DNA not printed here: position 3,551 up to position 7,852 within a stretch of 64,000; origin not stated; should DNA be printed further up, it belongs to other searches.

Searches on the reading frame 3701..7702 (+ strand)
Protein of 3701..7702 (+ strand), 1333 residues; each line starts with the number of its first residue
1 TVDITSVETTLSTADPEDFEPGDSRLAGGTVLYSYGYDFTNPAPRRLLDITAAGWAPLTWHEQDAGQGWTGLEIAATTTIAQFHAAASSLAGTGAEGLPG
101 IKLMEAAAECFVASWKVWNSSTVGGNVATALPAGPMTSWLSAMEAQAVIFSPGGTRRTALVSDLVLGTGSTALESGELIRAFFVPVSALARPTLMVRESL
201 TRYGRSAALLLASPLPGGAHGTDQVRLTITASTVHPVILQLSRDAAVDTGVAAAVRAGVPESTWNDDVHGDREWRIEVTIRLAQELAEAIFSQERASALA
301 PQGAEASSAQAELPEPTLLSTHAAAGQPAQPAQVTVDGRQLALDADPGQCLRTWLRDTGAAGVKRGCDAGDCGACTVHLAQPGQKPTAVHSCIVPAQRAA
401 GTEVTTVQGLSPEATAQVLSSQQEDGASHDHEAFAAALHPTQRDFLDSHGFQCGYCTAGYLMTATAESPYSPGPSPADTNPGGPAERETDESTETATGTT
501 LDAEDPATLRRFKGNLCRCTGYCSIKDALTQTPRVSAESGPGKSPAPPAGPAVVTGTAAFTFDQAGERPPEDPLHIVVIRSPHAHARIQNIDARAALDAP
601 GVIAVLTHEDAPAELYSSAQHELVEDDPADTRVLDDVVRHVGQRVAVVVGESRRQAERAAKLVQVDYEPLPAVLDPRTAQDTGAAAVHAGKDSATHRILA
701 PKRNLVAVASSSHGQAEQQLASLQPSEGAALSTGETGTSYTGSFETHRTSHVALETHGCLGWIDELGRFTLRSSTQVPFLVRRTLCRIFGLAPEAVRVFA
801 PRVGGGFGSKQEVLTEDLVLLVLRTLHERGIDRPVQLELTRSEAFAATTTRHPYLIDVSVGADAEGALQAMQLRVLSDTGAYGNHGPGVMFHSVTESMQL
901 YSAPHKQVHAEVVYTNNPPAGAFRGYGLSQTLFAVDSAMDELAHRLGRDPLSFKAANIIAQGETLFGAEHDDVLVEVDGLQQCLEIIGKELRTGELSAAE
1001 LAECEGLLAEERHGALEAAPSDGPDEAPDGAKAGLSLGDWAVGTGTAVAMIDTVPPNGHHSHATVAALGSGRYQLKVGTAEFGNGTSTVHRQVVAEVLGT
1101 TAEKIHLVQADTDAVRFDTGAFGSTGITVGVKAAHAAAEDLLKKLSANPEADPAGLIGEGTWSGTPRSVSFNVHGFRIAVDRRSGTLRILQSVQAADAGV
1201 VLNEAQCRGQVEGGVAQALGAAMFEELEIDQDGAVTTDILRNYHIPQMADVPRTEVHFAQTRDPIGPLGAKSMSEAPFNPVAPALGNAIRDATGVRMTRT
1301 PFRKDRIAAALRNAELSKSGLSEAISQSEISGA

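Call 10: search_protein_families(library=pfam, proteins=[window:3701-7702:+])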
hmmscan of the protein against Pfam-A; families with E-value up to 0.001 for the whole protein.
window:3701-7702:+ (1333 aa): 6 families
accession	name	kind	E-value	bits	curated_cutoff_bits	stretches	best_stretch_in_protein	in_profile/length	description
PF02738.23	MoCoBD_1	-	2.7e-65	220.3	27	1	740-957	29-243/244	Molybdopterin cofactor-binding domain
PF20256.3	MoCoBD_2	-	2.5e-44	152.3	27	2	1160-1252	181-283/283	Molybdopterin cofactor-binding domain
PF01315.27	Ald_Xan_dh_C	-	2.6e-26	92.5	31.3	1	571-671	13-110/110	Aldehyde oxidase and xanthine dehydrogenase, a/b hammerhead domain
PF01799.25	Fer2_2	-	7.7e-15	55.2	30.3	1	436-529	10-74/75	[2Fe-2S] binding domain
PF00941.27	FAD_binding_5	-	1e-11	45.4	27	1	70-186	64-169/170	FAD binding domain in molybdopterin dehydrogenase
PF00111.32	Fer2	-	2.1e-05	24.8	21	1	334-380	1-48/77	2Fe-2S iron-sulfur cluster binding domain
